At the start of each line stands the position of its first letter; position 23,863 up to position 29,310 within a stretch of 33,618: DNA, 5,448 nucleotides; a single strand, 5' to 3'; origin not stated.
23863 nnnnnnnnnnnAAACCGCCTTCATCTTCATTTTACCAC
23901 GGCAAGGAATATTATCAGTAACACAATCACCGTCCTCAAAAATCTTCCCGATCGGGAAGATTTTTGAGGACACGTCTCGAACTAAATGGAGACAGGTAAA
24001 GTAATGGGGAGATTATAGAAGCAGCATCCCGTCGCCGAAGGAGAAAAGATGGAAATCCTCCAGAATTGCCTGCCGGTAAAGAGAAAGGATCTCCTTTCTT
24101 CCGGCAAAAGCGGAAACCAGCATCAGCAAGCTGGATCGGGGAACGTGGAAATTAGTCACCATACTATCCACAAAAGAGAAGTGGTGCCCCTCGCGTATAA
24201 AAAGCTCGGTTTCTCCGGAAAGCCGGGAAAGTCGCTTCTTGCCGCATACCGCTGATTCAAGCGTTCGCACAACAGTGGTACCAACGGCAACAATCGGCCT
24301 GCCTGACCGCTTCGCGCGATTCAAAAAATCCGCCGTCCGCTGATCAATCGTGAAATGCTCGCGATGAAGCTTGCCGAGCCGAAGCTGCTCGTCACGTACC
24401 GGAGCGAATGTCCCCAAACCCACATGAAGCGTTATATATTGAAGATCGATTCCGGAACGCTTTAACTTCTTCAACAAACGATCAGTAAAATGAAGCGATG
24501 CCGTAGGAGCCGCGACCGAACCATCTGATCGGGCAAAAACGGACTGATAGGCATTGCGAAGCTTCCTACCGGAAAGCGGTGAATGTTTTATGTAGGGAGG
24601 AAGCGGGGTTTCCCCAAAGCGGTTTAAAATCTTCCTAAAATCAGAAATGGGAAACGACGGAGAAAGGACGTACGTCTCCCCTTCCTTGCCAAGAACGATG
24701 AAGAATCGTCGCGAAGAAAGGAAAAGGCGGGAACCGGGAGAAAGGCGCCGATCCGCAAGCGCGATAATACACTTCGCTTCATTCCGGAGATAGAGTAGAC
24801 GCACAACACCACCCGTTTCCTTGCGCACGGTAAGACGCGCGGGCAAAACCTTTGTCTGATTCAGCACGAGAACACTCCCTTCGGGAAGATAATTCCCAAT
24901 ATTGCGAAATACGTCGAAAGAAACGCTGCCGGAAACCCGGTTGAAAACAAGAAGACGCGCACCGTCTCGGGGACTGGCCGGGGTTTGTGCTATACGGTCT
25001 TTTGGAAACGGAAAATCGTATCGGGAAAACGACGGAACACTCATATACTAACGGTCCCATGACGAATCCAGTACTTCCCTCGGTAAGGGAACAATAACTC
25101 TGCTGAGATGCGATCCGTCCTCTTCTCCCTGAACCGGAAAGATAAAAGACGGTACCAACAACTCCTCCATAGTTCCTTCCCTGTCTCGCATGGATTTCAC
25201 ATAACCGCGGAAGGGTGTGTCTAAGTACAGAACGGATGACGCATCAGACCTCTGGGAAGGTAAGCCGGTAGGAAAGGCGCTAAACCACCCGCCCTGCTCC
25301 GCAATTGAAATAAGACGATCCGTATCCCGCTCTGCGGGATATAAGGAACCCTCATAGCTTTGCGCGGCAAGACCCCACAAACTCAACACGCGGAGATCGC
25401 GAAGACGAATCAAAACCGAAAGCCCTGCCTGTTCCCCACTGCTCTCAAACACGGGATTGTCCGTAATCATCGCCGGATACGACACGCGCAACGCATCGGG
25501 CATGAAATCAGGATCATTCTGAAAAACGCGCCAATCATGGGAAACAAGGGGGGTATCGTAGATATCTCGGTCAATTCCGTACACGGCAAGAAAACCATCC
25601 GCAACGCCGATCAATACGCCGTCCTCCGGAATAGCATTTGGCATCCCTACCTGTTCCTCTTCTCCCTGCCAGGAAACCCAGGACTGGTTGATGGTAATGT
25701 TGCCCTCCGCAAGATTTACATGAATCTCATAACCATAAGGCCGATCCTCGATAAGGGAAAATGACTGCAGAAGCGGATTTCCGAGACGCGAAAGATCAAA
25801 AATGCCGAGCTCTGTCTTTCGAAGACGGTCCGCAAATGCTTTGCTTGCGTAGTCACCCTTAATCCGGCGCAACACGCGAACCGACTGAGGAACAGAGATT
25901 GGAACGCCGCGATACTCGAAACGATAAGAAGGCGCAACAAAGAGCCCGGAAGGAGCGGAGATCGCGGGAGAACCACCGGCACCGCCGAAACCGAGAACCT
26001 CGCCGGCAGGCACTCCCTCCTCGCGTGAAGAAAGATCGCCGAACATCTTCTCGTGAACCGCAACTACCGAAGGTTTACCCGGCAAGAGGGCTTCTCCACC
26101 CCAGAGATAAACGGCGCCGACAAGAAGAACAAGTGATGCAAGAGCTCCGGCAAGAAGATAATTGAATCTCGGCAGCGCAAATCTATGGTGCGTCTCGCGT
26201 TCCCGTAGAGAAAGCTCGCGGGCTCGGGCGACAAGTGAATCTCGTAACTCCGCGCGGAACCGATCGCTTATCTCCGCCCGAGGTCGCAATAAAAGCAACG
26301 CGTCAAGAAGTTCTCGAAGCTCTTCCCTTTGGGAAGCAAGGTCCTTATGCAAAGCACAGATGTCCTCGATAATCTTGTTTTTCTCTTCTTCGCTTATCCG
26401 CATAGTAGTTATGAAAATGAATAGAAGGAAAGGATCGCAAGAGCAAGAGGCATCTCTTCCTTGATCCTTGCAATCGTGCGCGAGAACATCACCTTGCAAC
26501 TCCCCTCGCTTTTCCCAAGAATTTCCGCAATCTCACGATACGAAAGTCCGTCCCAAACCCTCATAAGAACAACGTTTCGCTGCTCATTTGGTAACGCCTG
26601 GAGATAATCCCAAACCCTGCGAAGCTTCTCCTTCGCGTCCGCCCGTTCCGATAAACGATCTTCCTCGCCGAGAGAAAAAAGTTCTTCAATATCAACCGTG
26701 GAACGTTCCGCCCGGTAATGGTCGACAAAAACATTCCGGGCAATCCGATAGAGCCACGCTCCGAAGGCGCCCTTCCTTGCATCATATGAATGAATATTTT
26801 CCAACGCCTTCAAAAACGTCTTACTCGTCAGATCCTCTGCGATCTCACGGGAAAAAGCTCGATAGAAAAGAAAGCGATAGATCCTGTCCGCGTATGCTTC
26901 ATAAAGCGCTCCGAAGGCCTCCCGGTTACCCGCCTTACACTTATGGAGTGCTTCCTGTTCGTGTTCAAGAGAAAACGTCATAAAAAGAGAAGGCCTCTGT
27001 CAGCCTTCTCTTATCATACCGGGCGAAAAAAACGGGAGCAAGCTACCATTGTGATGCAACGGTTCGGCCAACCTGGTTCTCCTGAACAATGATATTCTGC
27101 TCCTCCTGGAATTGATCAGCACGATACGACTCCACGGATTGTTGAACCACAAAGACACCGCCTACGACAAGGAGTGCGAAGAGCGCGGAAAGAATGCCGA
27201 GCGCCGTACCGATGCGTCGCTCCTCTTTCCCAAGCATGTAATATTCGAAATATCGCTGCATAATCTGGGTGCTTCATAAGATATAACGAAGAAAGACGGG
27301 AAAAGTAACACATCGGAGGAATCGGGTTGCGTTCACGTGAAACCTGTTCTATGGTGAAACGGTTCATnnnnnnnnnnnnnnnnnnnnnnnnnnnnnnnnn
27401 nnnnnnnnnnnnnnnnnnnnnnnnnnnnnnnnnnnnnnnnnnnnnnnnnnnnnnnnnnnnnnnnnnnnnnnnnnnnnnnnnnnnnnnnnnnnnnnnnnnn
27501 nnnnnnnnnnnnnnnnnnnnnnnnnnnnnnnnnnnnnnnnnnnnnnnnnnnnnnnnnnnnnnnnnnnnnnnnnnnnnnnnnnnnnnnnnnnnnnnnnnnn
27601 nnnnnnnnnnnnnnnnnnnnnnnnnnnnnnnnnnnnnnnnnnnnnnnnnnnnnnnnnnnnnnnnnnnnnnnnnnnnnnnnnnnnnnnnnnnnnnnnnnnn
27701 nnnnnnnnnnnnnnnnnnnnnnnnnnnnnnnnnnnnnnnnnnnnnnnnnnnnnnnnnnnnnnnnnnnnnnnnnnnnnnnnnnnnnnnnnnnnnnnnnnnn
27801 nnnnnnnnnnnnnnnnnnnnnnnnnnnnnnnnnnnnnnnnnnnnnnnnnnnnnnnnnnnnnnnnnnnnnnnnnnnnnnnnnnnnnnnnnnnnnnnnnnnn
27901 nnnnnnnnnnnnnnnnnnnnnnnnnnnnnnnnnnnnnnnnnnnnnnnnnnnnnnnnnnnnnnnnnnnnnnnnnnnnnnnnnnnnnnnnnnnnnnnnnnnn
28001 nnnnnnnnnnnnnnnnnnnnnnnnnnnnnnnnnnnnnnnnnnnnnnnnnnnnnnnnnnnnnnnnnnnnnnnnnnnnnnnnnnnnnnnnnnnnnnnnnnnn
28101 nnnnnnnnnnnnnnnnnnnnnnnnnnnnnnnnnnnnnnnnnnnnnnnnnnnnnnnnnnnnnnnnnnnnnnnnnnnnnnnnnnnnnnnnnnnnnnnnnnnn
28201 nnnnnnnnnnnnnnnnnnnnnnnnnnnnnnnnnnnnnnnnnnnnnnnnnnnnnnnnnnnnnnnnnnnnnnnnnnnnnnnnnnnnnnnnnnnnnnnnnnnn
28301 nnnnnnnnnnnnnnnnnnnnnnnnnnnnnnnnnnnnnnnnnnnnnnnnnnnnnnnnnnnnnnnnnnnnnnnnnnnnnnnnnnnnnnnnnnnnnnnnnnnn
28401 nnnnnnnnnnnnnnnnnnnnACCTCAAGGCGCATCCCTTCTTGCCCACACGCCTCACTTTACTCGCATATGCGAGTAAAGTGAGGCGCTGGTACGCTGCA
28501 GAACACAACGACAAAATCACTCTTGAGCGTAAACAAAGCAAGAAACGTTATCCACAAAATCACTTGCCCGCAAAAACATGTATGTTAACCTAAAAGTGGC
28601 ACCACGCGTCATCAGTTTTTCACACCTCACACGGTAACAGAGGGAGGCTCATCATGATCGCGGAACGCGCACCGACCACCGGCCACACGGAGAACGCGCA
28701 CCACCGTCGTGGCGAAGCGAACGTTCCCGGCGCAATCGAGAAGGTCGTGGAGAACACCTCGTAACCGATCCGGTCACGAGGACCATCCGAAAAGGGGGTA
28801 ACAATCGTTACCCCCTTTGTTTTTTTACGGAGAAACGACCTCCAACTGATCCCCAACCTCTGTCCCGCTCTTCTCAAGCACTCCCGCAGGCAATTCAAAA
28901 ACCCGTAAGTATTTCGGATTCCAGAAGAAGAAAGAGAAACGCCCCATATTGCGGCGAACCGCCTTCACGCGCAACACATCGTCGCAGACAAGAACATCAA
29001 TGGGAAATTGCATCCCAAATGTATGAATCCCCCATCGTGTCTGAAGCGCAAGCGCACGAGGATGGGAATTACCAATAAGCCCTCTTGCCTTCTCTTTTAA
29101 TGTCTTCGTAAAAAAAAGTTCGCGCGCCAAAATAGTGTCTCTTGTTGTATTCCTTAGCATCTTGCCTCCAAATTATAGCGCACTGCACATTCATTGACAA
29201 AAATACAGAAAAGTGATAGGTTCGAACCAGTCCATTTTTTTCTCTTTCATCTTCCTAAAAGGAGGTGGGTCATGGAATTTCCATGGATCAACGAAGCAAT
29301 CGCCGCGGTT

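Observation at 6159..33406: Two gene populations: dispersed GC-rich, Shine-Dalgarno-led, self-contained cassettes inside an SD-poor genome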

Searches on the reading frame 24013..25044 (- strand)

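Call 7: search_protein_families(library=pfam, proteins=[window:24013-25044:-], max_evalue=0.01)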
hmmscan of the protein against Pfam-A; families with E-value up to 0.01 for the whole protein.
window:24013-25044:- (343 aa): 1 family
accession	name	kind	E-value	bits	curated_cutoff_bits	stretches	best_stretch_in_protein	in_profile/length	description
PF02547.20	Queuosine_synth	-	5.5e-108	361.4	25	1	7-342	2-322/322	Queuosine biosynthesis protein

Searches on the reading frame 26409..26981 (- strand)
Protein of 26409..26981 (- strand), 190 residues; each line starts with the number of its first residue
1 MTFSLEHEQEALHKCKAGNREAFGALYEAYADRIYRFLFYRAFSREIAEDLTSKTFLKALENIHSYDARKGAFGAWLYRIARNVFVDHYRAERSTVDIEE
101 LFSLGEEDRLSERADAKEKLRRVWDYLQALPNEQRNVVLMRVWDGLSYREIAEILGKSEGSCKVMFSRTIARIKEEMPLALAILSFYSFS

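Call 7: search_protein_families(library=pfam, proteins=[window:26409-26981:-], max_evalue=0.01)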
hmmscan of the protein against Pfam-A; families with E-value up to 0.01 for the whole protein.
window:26409-26981:- (190 aa): 5 families
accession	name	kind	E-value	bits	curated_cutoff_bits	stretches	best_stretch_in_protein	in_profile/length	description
PF04542.20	Sigma70_r2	-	1.5e-18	66.8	24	1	26-94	1-70/71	Sigma-70 region 2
PF08281.18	Sigma70_r4_2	-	5.9e-16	58.3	25.7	1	121-172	2-53/54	Sigma-70, region 4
PF04545.22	Sigma70_r4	-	2.6e-08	33.7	24.1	1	127-174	2-49/50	Sigma-70, region 4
PF07638.17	Sigma70_ECF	-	3.6e-07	30.7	21.1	1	11-163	7-169/185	ECF sigma factor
PF13384.12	HTH_23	-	0.0074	16.5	24.6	0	138-160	10-32/50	Homeodomain-like domain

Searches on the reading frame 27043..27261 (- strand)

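Call 51: search_protein_families(library=phrogs, proteins=[window:27043-27261:-], max_evalue=0.1)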
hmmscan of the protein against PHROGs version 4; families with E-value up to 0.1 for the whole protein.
window:27043-27261:- (72 aa): 2 families
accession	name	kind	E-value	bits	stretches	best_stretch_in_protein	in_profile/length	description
phrog_89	-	lysis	0.062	14.3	1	23-65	4-46/143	Rz-like spanin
phrog_35037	-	unknown function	0.082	14.3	0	24-43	8-28/37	-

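Call 52: search_protein_families(library=padloc, proteins=[window:27043-27261:-], max_evalue=0.1)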
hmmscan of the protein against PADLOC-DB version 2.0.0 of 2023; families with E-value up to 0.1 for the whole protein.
window:27043-27261:- (72 aa): 0 families

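Call 53: search_protein_families(library=ncbifam, proteins=[window:27043-27261:-], max_evalue=0.1)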
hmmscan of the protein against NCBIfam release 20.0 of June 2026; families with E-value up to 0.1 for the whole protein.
window:27043-27261:- (72 aa): 2 families
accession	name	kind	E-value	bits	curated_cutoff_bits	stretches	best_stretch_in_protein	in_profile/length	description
TIGR02045.1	P_fruct_ADP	equivalog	0.048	12.3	408.1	1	10-63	81-134/446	ADP-specific phosphofructokinase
NF049853.1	WD_0736_fam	equivalog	0.077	13.6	80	1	18-53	29-67/100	WD_0736 family protein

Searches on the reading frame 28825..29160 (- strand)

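Call 8: search_protein_families(library=pfam, proteins=[window:28825-29160:-], max_evalue=0.01)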
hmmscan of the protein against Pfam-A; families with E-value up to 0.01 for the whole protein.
window:28825-29160:- (111 aa): 1 family
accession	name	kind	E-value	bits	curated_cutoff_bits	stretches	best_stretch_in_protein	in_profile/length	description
PF02643.20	DUF192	-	2.6e-07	31.1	27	1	20-107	8-95/96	Uncharacterized ACR, COG1430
